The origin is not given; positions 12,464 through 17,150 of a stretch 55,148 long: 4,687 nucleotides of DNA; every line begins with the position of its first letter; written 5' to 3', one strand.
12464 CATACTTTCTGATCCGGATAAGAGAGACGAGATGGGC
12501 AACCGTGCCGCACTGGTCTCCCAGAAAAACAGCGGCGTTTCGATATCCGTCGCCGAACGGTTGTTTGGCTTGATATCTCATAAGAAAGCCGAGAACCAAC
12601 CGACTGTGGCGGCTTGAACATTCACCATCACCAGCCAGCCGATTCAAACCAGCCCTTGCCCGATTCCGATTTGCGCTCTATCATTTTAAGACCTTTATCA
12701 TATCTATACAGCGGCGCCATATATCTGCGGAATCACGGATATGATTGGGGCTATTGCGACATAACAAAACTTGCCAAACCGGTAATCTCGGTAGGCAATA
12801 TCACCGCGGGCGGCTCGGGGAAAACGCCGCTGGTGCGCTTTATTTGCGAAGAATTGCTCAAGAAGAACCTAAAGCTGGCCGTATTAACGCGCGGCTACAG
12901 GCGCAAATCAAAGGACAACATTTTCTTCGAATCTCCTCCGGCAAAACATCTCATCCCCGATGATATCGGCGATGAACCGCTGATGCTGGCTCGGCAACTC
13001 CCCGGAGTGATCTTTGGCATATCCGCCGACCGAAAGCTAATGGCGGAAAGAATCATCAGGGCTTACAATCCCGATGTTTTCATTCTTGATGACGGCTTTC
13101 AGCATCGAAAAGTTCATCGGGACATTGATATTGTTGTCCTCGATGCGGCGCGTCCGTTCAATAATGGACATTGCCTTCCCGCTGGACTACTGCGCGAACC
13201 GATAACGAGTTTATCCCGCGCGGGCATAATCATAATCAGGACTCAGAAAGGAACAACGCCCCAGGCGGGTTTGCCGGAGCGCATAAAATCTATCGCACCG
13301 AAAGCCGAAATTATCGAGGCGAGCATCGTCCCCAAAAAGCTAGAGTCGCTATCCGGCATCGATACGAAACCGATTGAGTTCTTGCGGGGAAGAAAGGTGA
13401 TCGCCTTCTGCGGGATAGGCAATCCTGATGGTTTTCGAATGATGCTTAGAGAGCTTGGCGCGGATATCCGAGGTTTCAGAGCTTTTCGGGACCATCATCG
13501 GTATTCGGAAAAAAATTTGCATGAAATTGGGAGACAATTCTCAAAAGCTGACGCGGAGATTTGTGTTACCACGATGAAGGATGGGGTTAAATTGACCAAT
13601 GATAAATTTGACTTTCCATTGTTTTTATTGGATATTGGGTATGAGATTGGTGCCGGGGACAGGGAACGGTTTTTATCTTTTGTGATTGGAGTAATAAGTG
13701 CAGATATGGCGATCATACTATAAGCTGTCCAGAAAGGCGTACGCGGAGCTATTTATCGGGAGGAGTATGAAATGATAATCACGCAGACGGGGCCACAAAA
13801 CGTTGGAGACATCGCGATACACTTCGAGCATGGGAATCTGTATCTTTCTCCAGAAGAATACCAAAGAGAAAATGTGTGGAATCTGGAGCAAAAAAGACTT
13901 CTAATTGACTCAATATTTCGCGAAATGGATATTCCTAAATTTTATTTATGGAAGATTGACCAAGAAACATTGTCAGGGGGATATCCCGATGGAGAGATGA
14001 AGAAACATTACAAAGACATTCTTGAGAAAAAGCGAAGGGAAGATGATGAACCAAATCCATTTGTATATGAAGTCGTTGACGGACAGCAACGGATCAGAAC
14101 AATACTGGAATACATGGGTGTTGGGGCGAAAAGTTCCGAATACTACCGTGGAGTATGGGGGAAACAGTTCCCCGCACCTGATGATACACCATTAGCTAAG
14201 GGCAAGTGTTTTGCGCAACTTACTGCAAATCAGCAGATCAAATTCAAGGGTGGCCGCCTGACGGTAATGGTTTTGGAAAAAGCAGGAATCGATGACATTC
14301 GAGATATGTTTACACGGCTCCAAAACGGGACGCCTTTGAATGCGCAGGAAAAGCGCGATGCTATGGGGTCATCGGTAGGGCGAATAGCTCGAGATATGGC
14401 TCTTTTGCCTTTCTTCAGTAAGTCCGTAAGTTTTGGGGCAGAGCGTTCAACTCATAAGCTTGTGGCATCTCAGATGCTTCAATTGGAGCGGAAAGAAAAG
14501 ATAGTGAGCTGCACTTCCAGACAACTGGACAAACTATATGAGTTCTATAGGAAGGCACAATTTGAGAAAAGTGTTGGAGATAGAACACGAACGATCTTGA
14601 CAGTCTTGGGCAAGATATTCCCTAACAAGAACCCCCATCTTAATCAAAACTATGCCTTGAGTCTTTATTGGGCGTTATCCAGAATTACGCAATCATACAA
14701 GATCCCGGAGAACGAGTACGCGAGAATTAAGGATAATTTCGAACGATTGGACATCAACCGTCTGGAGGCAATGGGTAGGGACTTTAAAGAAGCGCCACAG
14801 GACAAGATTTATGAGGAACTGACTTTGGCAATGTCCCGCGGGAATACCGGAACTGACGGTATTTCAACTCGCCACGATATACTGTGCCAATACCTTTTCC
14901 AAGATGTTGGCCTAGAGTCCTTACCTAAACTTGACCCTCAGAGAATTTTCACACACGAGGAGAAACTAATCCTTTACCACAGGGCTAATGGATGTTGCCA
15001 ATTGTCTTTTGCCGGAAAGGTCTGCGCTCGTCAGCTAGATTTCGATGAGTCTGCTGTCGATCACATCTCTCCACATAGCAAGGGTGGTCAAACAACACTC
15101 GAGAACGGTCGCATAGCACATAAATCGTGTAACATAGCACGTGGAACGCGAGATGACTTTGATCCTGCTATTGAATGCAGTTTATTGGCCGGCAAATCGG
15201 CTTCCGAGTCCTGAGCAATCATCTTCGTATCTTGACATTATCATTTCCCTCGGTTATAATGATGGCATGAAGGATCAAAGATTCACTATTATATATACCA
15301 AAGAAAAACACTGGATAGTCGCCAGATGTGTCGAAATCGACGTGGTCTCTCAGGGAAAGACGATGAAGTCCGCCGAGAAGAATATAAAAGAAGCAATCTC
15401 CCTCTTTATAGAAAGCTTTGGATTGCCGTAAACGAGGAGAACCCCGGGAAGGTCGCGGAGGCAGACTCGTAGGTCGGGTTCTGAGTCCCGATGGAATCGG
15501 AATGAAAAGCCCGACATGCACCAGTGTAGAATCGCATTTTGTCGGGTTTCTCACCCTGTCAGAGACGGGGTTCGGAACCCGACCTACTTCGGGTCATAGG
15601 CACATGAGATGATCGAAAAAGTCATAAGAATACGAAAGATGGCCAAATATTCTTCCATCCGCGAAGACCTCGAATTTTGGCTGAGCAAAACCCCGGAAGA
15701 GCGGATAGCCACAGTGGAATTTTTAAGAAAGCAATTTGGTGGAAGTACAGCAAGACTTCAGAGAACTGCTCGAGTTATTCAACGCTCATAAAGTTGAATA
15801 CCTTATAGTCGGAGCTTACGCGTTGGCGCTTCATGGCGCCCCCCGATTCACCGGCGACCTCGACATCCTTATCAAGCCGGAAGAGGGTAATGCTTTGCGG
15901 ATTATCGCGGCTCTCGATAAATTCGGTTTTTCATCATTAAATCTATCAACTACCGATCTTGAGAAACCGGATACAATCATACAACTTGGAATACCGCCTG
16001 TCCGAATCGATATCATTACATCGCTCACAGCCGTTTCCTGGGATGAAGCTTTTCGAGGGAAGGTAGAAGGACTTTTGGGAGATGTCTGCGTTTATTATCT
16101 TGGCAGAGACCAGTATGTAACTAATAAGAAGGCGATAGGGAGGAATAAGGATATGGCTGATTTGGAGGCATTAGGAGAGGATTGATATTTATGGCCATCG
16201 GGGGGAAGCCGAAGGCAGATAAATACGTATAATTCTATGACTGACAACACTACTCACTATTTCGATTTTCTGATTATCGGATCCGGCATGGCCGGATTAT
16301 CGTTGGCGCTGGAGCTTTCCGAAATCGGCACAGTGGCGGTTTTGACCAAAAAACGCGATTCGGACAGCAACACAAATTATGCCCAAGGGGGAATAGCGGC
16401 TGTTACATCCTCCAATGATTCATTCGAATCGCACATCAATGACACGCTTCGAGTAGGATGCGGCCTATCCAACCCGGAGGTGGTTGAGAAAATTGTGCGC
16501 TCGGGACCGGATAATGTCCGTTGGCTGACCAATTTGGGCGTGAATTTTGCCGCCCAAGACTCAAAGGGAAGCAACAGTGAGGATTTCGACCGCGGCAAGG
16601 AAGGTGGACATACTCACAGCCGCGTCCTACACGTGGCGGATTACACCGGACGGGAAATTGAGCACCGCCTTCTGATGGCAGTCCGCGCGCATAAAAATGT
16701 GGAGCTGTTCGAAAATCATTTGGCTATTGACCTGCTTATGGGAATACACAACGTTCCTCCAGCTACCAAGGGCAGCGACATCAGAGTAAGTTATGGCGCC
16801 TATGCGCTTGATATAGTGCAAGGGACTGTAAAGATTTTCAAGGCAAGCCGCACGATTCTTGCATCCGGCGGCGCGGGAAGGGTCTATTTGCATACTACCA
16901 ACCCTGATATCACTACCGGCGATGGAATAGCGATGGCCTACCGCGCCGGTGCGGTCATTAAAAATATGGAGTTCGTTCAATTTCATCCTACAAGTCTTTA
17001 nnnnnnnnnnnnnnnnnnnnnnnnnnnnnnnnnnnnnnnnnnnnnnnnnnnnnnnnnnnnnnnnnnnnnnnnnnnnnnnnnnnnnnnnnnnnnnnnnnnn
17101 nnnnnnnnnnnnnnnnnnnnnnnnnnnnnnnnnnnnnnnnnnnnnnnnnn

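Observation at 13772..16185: Accessory defence/TA islet between lpxK and nadB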

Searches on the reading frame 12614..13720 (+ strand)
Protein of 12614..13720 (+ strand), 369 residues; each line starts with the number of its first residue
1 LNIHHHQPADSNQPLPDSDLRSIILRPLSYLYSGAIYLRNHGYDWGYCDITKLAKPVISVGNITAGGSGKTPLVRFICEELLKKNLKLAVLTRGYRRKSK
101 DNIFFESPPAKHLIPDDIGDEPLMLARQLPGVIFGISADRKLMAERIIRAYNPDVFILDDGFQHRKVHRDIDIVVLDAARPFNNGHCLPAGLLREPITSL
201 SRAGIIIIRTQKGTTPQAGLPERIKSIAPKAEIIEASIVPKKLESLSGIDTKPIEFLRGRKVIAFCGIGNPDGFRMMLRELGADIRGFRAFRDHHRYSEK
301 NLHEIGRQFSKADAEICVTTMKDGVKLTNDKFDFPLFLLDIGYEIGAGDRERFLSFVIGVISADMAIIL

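Call 7: search_protein_families(library=pfam, proteins=[window:12614-13720:+], max_evalue=0.1)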
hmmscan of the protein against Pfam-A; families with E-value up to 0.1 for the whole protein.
window:12614-13720:+ (369 aa): 1 family
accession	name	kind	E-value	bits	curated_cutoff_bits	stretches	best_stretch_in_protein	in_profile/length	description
PF02606.20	LpxK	-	6e-87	292.2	27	1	22-345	2-314/328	Tetraacyldisaccharide-1-P 4'-kinase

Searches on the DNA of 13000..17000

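Call 12: search_rna_families(source=window, start=13000, end=17000, threshold=evalue, max_evalue=1)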
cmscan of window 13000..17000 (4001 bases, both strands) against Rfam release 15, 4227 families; matches with E-value up to 1: 0.
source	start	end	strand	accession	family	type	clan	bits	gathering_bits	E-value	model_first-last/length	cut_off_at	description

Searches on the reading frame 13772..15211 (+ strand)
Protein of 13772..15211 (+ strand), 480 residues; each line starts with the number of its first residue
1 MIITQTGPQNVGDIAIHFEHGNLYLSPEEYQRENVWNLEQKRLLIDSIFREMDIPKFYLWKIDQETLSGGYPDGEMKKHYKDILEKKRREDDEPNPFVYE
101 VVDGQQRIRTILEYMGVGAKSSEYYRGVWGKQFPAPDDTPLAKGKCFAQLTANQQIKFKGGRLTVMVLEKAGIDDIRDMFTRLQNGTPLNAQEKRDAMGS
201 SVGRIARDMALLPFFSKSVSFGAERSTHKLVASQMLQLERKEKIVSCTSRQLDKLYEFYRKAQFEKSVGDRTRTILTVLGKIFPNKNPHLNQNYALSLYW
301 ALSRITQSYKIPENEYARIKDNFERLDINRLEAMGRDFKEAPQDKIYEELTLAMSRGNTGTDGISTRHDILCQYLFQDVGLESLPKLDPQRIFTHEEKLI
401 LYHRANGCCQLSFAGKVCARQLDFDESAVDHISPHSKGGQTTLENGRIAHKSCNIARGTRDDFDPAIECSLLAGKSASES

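Call 7: search_protein_families(library=pfam, proteins=[window:13772-15211:+], max_evalue=0.1)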
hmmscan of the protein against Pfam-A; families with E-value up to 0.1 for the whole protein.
window:13772-15211:+ (480 aa): 3 families
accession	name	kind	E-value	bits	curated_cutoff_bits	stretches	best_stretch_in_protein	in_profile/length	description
PF03235.19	GmrSD_N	-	2.8e-17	63.9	33.2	1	25-196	13-195/199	GmrSD restriction endonuclease, N-terminal domain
PF01844.29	HNH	-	2.4e-08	34.4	21.4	1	417-459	3-46/47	HNH endonuclease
PF14279.12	HNH_5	-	0.00062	20.1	27.5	1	417-458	3-44/56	HNH endonuclease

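Call 8: search_protein_families(library=padloc, proteins=[window:13772-15211:+], max_evalue=0.1)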
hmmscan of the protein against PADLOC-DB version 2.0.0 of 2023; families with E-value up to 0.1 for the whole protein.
window:13772-15211:+ (480 aa): 8 families
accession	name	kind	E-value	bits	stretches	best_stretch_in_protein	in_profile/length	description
PDLC03877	NsnA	-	2.9e-21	74.2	2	98-232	108-236/385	-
PDLC04151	HEC-05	-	3.9e-10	37.1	1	30-111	45-126/600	-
PDLC04150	HEC-05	-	9.3e-08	29.4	1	21-116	19-111/583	-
PDLC03418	REase_II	-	1.3e-06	25.8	1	390-455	308-367/372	Type II restriction enzyme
PDLC04027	PD-T4-2_A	-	2.1e-06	25.1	1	13-57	42-85/363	-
PDLC04153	HEC-05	-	0.00044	16.5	1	29-112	25-109/621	-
PDLC02695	Orf5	-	0.0021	14.5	1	83-111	63-91/601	Orf5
PDLC04709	PDC-M55C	-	0.046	10.4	0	29-111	33-103/554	-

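Call 9: search_protein_families(library=ncbifam, proteins=[window:13772-15211:+], max_evalue=0.1)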
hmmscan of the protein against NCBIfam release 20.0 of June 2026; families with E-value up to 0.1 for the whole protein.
window:13772-15211:+ (480 aa): 1 family
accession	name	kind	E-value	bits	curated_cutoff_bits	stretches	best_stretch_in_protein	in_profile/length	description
NF049971.1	CRISPR_Cas9d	exception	0.0035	16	375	1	398-460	537-596/986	type II CRISPR RNA-guided endonuclease Cas9d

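Call 20: find_homologous_proteins(query=window:13772-15211:+)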
Query window:13772-15211:+ (480 aa): 387 proteins with E <= 0.001 among 8000 candidates; the best 120 are listed.
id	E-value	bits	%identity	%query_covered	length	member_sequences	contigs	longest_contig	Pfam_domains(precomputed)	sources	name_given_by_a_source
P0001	0.0e+0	1024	100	93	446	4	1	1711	PF01844.30,PF03235.20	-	-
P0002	1.3e-210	718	67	98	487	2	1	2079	PF01844.30,PF03235.20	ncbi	-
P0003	3.0e-210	717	66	98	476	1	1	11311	PF01844.30,PF03235.20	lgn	-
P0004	1.1e-209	715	66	98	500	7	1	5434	PF01844.30,PF03235.20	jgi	jgi:hypothetical protein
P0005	4.0e-209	713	65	98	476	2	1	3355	PF01844.30,PF03235.20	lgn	-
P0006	1.3e-208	712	66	98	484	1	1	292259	PF01844.30,PF03235.20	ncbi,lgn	ncbi:MAG: HNH endonuclease family protein [Nitrospirales bacterium]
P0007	2.2e-208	711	65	99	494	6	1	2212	PF01844.30,PF03235.20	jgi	jgi:hypothetical protein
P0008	6.6e-208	709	65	98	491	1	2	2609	PF01844.30,PF03235.20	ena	-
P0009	1.3e-207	708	64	98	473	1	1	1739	PF01844.30,PF03235.20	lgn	-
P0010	3.0e-206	704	63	98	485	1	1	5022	PF01844.30,PF03235.20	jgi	jgi:hypothetical protein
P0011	6.3e-206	703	65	100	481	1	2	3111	PF01844.30,PF03235.20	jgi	jgi:hypothetical protein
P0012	4.5e-205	700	63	98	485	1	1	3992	PF01844.30,PF03235.20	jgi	jgi:hypothetical protein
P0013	1.8e-204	698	63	99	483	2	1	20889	PF01844.30,PF03235.20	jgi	-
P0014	3.0e-204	697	63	98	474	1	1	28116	PF01844.30,PF03235.20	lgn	-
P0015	4.0e-204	697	64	98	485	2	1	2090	PF01844.30,PF03235.20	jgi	jgi:hypothetical protein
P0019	5.3e-202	690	63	99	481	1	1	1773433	PF01844.30,PF03235.20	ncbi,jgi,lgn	-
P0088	1.1e-178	613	58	98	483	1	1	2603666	PF01844.30,PF14279.13,PF03235.20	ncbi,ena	-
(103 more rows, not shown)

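Call 22: find_related_loci(query=A1, collection=genome_contigs, flank=6000)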
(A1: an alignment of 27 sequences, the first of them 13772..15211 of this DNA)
Query A1 (480 aa) in genome_contigs; peptide patterns used: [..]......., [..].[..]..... (x = any residue, [..] = any of these).
599 stretches matched a pattern (row limit reached: there are more); 199 encode a relative of the query (tblastn E <= 1e-3); the best 80 are kept; 80 distinct loci.
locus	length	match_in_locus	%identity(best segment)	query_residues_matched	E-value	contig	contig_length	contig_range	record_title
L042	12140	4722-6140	66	1-472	0e+0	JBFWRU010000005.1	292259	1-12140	MAG: Nitrospirales bacterium isolate CA_2019_TPBF_213 NODE_355_length_292259_cov_158.519217_TPBF, whole genome shotgun s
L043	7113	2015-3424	57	1-469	0e+0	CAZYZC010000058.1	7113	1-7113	MAG TPA_asm: uncultured Planctomycetia bacterium isolate SRP178699_co1_490 genome assembly, contig: NODE_15195_length_71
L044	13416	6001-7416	57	1-471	0e+0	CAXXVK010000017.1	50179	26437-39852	MAG: Myxococcota bacterium isolate 9026f203-f4fd-4e78-b743-5aa82beef240 genome assembly, contig: contig_17, whole genome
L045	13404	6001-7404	54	1-469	2e-171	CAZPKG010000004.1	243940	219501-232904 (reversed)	MAG TPA_asm: uncultured Alphaproteobacteria bacterium isolate binchicken_co199_20 genome assembly, contig: NODE_45_lengt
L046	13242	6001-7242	58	63-477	8e-166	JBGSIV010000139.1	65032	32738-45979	MAG: Candidatus Zixiibacteriota bacterium isolate JTS-AC140 k141_2515785, whole genome shotgun sequence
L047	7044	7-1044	58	125-471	4e-135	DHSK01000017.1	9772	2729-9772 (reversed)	MAG TPA_asm: Syntrophomonas sp. UBA5288 UBA5288_contig_2334, whole genome shotgun sequence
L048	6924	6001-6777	65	1-259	2e-109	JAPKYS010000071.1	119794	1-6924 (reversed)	MAG: bacterium isolate LacPavin_0920_SED3_MAG_51_16 LacPavin_0920_SED3_scaffold_269137, whole genome shotgun sequence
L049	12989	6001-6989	55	150-478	3e-106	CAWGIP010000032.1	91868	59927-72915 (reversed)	MAG: uncultured proteobacterium isolate MFD09603.bin.3.46 genome assembly, contig: contig_73375, whole genome shotgun se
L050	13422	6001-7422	52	1-472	3e-140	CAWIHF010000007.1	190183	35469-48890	MAG: uncultured Alphaproteobacteria bacterium isolate MFD05502.bin.2.72 genome assembly, contig: contig_23526, whole gen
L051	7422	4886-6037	32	29-459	3e-60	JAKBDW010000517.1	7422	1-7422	MAG: Proteobacteria bacterium isolate BP6.bin131 NODE_19999_length_7422_cov_1.201645, whole genome shotgun sequence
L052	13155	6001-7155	32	29-460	4e-59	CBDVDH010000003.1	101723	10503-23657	MAG TPA_asm: uncultured bacterium isolate SRR21487742_binner12_Refined_110 genome assembly, contig: ERZ26661670.28, whol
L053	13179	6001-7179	32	29-467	1e-57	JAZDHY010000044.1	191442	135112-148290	MAG: bacterium isolate MEGAHIT-group-0.373 k141_14218751, whole genome shotgun sequence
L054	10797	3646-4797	31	29-459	5e-57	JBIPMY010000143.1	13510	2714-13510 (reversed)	MAG: Bryobacter sp. isolate ME2017-07-24_3300042509_group7_bin86 Rohwer_bin2_scaffold_2964_c1, whole genome shotgun sequ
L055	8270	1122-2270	31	29-458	1e-56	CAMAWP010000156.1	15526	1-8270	MAG: Akkermansia muciniphila isolate MaH-09apr19-44 genome assembly, contig: MaH-09apr19-C9437, whole genome shotgun seq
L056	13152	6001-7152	32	29-459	3e-56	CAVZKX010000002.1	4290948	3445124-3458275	MAG: uncultured Planctomycetia bacterium isolate MFD06714.bin.2.99 genome assembly, contig: contig_17969, whole genome s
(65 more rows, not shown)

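Call 24: find_encoding_contigs(protein=P0019, flank=5000, max_places=2)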
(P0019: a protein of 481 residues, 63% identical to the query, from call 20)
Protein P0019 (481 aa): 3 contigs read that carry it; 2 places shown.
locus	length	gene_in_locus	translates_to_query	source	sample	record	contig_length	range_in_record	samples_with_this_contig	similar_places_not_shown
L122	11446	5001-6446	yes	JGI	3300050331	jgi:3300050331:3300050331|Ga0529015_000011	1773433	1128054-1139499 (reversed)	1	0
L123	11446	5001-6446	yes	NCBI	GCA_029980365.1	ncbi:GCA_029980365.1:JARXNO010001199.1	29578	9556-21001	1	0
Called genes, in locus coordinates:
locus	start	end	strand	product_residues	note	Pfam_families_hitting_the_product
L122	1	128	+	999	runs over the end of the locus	PF06634:DUF1156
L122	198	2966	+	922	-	PF04465:DUF499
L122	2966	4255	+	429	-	-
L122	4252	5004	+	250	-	PF07505:DUF5131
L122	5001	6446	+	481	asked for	PF03235:GmrSD_N, PF01844:HNH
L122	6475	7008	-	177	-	-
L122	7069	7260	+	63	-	-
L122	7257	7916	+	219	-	PF07592:DDE_Tnp_ISAZ013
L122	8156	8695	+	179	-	PF01475:FUR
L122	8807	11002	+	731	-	PF00141:peroxidase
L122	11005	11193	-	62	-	-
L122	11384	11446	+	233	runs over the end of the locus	PF20046:DUF6448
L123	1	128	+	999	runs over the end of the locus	PF06634:DUF1156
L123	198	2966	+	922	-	PF04465:DUF499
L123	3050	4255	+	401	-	-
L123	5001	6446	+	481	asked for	PF03235:GmrSD_N, PF01844:HNH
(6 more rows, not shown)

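Call 25: find_encoding_contigs(protein=P0088, flank=5000, max_places=2)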
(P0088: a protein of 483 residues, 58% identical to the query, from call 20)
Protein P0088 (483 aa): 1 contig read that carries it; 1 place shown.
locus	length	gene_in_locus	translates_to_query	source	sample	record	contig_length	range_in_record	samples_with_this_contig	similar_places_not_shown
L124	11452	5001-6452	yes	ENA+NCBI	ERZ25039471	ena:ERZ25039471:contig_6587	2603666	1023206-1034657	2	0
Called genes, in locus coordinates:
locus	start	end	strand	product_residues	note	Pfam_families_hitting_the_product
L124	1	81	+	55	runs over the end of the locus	-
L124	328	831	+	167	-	-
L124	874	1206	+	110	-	-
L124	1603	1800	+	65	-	PF00313:CSD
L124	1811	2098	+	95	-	PF13893:RRM_5 (weak), PF00076:RRM_1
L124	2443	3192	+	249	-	PF04055:Radical_SAM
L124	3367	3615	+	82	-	-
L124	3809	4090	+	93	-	PF04972:BON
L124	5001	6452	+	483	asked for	PF03235:GmrSD_N, PF01844:HNH, PF14279:HNH_5 (weak)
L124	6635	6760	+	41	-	-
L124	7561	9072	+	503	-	PF00171:Aldedh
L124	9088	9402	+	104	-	PF01740:STAS, PF13466:STAS_2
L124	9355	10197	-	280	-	-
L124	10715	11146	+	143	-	-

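Call 26: find_encoding_contigs(protein=P0006, flank=5000, max_places=2)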
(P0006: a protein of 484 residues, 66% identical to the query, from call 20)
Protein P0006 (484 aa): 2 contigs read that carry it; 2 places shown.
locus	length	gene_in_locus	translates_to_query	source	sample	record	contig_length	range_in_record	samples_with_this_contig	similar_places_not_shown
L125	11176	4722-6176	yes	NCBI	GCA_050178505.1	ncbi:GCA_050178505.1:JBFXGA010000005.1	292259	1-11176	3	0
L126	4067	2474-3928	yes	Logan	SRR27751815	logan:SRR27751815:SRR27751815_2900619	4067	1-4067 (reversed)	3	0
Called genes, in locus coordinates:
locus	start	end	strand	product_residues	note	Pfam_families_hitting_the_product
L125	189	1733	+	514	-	PF00580:UvrD-helicase (weak)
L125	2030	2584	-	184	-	PF00239:Resolvase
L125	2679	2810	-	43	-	-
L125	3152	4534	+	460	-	PF13191:AAA_16 (weak), PF13401:AAA_22 (faint)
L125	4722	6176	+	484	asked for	PF03235:GmrSD_N, PF01844:HNH (weak)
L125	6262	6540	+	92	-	PF00239:Resolvase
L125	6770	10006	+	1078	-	PF00176:SNF2-rel_dom (weak), PF04851:ResIII (weak), PF00271:Helicase_C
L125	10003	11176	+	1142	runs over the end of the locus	PF13482:RNase_H_2, PF13086:AAA_11 (weak), PF13245:AAA_19 (weak), PF13604:AAA_30, PF13087:AAA_12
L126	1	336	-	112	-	?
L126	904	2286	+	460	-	PF13191:AAA_16 (weak), PF13401:AAA_22 (faint)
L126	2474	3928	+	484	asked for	PF03235:GmrSD_N, PF01844:HNH (weak)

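Call 45: search_solved_structures(query=A1, max_evalue=0.01)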
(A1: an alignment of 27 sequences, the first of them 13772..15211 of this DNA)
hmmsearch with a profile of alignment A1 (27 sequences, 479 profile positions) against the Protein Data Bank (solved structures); distinct sequences matched with E-value up to 0.01: 2.
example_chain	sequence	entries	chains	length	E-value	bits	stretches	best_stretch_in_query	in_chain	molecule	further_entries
8d2k_A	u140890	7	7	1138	0.0021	20.3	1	411-459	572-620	CRISPR-associated endonuclease, Csn1 family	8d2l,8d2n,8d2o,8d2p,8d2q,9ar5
7p9k_A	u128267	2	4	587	0.0026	20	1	30-111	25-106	DUF262 domain-containing protein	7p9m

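Call 78: search_dna_similar(query=window:13772-15211:+, collection=plasmids, mode=protein, max_rows=12)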
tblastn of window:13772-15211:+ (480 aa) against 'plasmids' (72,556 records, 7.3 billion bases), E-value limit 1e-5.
Records with a match: 9; places in all: 9; records where one place covers at least 80% of the query: 1.
Best place of each record, by identity: <60% 9.
By first word of the organism name: Burkholderia 2; Bacillus 2; Rhizobium 1; Pseudanabaena 1; Aneurinibacillus 1; Hymenobacter 1; Clostridium 1.
By predicted mobility (MOB-suite, as given by PLSDB): mobilizable 4; non-mobilizable 4; conjugative 1.
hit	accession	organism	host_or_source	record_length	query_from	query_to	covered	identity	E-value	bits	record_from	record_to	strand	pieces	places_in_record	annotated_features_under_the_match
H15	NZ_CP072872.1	Rhizobium sp. NLR16a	lentil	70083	29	480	94%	29.8%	4e-41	164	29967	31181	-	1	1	DUF262 domain-containing protein | DEAD/DEAH box helicase family protein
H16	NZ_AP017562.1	Pseudanabaena sp. ABRG5-3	-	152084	10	259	52%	27.3%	6e-7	60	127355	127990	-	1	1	DUF262 domain-containing protein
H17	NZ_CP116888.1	Aneurinibacillus sp. Ricciae_BoGa-3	whole organism,Plant material,Lab grown ...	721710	1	313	65%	21.7%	9e-6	56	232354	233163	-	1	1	DUF262 domain-containing protein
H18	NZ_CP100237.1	Burkholderia glumae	cell culture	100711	10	275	55%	23.6%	1e-7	62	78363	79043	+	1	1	DUF262 domain-containing protein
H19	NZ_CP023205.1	Burkholderia glumae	Oryza sativa,Cell culture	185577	10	275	55%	23.6%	1e-7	62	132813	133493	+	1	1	DUF262 domain-containing protein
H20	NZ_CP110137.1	Hymenobacter sp. YIM 151858-1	whole organism,soil sample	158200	29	229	42%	29.6%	1e-12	78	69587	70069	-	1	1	DUF262 domain-containing protein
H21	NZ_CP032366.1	Bacillus wiedmannii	Alvinocaris longirostris,gills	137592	31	238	43%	26.3%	1e-6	59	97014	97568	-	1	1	DUF262 domain-containing protein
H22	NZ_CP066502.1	Bacillus velezensis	Single cell,Soy sauce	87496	1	198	41%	26.5%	9e-6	56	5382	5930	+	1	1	DUF262 domain-containing protein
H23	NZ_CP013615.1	Clostridium perfringens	canine,Pure culture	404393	386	463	16%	38.6%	7e-7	60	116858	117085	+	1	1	DUF262 domain-containing protein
